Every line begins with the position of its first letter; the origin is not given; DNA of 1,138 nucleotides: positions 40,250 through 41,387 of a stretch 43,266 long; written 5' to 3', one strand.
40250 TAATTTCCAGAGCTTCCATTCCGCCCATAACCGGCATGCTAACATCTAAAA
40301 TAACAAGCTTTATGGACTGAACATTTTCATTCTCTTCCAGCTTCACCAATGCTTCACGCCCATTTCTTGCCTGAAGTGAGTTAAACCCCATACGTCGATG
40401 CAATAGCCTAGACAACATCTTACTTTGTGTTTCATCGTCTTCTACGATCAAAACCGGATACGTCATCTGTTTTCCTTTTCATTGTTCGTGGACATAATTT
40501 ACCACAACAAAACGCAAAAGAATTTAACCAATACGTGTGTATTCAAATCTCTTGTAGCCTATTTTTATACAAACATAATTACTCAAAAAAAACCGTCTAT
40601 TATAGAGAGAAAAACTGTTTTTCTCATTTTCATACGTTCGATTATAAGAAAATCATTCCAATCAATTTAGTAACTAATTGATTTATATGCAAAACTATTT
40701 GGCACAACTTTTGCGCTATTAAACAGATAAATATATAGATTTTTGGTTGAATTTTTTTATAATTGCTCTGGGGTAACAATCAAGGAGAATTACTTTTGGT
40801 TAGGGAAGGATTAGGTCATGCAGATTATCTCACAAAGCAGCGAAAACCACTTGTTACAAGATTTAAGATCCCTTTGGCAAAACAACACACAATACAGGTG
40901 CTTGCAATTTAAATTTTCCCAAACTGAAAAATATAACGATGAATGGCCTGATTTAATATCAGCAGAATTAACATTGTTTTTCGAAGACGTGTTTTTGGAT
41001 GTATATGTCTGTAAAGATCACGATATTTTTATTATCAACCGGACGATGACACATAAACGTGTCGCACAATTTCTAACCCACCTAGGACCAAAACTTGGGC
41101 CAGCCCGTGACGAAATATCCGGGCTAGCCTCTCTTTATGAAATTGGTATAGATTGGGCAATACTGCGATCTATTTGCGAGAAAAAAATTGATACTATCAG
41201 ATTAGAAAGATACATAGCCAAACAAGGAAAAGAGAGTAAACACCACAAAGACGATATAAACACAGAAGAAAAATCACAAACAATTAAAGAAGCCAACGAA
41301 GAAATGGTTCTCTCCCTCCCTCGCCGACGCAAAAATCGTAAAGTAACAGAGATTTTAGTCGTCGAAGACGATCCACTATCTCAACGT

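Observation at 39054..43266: Sigma54-wired signalling module: NtrC/LuxO-type activator divergent from an operon of two atypical receiver proteins and a PAS-like histidine kinase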

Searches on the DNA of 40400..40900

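Call 59: search_rna_families(source=window, start=40400, end=40900, threshold=evalue, max_evalue=1)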
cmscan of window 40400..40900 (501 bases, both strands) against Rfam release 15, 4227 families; matches with E-value up to 1: 0.
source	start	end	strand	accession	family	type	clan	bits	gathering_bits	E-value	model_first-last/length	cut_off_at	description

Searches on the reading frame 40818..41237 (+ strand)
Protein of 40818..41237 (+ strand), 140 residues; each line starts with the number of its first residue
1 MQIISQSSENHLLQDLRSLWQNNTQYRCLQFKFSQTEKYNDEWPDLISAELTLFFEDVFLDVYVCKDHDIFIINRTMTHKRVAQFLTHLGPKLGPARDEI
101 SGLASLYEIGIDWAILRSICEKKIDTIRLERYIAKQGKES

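Call 31: search_solved_structures(query=A2, max_evalue=10, show_alignments=2)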
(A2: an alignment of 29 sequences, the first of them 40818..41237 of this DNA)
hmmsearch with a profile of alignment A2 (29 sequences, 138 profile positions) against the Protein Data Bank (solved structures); distinct sequences matched with E-value up to 10: 7.
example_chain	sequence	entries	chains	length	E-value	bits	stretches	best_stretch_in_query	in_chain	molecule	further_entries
5x9y_C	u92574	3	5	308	0.099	15.7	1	27-89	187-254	DNA mismatch repair protein MutL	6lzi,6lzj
9qqu_A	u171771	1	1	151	0.23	14.5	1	78-134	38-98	Stress-induced-phosphoprotein 1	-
6lzk_A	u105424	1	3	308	0.96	12.5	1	27-89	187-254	DNA mismatch repair protein MutL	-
6odh_A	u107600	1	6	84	1.3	12.1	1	81-117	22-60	Bcl-2 homologous antagonist/killer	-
6uxm_A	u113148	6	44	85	1.4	12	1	81-117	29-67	Bcl-2 homologous antagonist/killer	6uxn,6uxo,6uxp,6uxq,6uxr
8srx_A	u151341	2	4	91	1.6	11.7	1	81-117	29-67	Bcl-2 homologous antagonist/killer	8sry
9clb_A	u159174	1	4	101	2.3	11.2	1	82-117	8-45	Bcl-2 homologous antagonist/killer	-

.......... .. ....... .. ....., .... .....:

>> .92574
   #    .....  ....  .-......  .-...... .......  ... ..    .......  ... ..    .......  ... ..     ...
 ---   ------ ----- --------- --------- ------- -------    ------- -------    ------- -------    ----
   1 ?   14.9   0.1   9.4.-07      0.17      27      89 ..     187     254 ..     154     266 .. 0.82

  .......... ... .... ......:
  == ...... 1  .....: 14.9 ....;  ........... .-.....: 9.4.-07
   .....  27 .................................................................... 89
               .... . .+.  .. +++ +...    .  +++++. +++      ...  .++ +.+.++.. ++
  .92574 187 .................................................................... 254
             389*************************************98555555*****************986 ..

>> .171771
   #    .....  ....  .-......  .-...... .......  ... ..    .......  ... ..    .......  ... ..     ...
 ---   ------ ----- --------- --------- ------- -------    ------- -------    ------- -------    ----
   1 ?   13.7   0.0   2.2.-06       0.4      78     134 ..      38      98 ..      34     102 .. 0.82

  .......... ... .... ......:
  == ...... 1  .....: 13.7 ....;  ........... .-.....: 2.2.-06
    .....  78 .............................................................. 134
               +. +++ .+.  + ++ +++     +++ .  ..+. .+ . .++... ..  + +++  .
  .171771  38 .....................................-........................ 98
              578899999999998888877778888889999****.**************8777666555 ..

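Call 32: search_protein_families(library=pfam, proteins=[window:40818-41237:+], max_evalue=10)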
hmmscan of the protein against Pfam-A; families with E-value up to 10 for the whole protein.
window:40818-41237:+ (140 aa): 0 families

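Call 36: predict_structure(alignment_id=A2)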
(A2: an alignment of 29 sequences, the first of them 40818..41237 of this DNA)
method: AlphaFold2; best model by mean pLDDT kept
length: 140 residues; sequences in the alignment: 29
mean_pLDDT: 91.6   pTM: 0.84
mean pLDDT of the five models: 91.6, 90.0, 88.9, 88.5, 87.4
residues with pLDDT >= 90: 100; 70-90: 39; 50-70: 1; < 50: 0
segments of 3 or more residues with pLDDT < 50: none
pLDDT, mean of each block of 10 residues (from residue 1): 89 97 96 91 90 83 94 93 92 82 93 97 95 88
secondary structure, 60 per line:
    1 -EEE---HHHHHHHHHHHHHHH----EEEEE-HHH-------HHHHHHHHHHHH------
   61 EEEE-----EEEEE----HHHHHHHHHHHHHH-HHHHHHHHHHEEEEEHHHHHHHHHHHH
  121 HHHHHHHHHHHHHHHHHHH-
elements in order: E2-4 H8-22 E27-31 H43-54 E61-64 E70-74 H79-92 H94-103 E104-108 H109-139

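Call 39: fold_search(model_id=the predicted structure, library=pdb)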
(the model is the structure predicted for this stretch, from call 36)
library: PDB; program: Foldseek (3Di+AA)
matches with E <= 10: 831; with E <= 0.001: 0
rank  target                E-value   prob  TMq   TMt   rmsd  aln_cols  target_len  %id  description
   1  6pwk_A                1.3e-02  0.80  0.30  0.14   6.8       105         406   16  Vibrio cholerae LapD S helix-GGDEF-EAL (bound to c-di-GMP) (released 2019-10-09)
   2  4n7r_B                2.8e-02  0.93  0.36  0.16   4.8        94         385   13  Crystal structure of Arabidopsis glutamyl-tRNA reductase in complex with its binding protein (released 2014-05-14)
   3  9ce0_B                3.6e-02  0.84  0.41  0.11   8.4       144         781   14  DosP Apo Bent form (released 2024-11-20)
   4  3pjw                  5.0e-02  0.89  0.45  0.18   5.6       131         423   16  Structure of Pseudomonas fluorescence LapD GGDEF-EAL dual domain, I23 (released 2011-02-09)
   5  6pwk_B                5.0e-02  0.84  0.40  0.17   5.7       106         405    9  Vibrio cholerae LapD S helix-GGDEF-EAL (bound to c-di-GMP) (released 2019-10-09)
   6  3mtk_A                5.6e-02  0.90  0.48  0.43   8.5       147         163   12  X-Ray Structure of Diguanylate cyclase/phosphodiesterase from Caldicellulosiruptor saccharolyticus, Northeast Structur (released 2010-06-02)
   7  5yjl_A                8.8e-02  0.87  0.38  0.16   4.3        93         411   14  Crystal structure of Arabidopsis glutamyl-tRNA reductase in complex with NADPH and GBP (released 2018-05-30)
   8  4zvh_A                8.8e-02  0.51  0.38  0.34  10.0       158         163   11  Crystal structure of GGDEF domain of the E. coli DosC - form IV (released 2015-11-11)
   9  5yjl_B                1.0e-01  0.80  0.36  0.15   4.6        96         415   12  Crystal structure of Arabidopsis glutamyl-tRNA reductase in complex with NADPH and GBP (released 2018-05-30)
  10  4urq_V                1.1e-01  0.85  0.42  0.39   5.5       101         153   11  Crystal Structure of GGDEF domain (I site mutant) from T.maritima (released 2014-10-08)
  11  7r08_B                1.1e-01  0.57  0.38  0.14   7.6       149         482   15  Abortive infection DNA polymerase Abi-P2 (released 2022-09-07)
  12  6zxb_A                1.3e-01  0.82  0.41  0.23   4.8        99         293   11  Diguanylate cyclase DgcR (I-site mutant) in native state (released 2021-03-31)
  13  4rnf                  1.3e-01  0.63  0.37  0.15   6.2        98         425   12  PaMorA tandem diguanylate cyclase - mutant phosphodiesterase, apo form (released 2014-11-19)
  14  6pwj_A                1.3e-01  0.51  0.36  0.16   6.3       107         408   15  Vibrio cholerae LapD S helix-GGDEF-EAL (apo) (released 2019-10-09)
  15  9cmf_A                1.4e-01  0.63  0.40  0.10   8.0       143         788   13  Substrate bound DosP (released 2024-11-20)
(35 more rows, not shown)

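Call 49: search_protein_representatives(alignment_id=A2)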
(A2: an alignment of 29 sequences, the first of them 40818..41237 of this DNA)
Query: 29 sequences, 138 profile positions. Proteins with E-value up to 0.001 (for the whole library): 380; up to 1e-10: 155; up to 1e-30: 15. The best 150 are listed.
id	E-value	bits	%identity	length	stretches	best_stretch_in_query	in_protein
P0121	4.1e-53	195.1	-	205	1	1-137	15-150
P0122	2.1e-44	166.9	-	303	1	1-137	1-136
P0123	7.2e-41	155.5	-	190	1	1-137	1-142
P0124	9.5e-39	148.6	-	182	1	1-134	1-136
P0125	2.3e-36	140.8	-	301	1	1-136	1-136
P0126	1.2e-34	135.3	-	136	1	1-105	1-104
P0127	3.4e-34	133.8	-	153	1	1-128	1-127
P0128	1.7e-33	131.6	-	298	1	1-137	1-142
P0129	9.0e-33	129.2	-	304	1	1-137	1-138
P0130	3.1e-32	127.5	-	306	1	1-128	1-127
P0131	5.8e-32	126.6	-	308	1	1-134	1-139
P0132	6.5e-32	126.4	-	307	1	1-133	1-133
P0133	1.7e-31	125.1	-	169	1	1-137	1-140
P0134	2.3e-31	124.7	-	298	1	3-126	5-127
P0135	5.2e-31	123.5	-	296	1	1-134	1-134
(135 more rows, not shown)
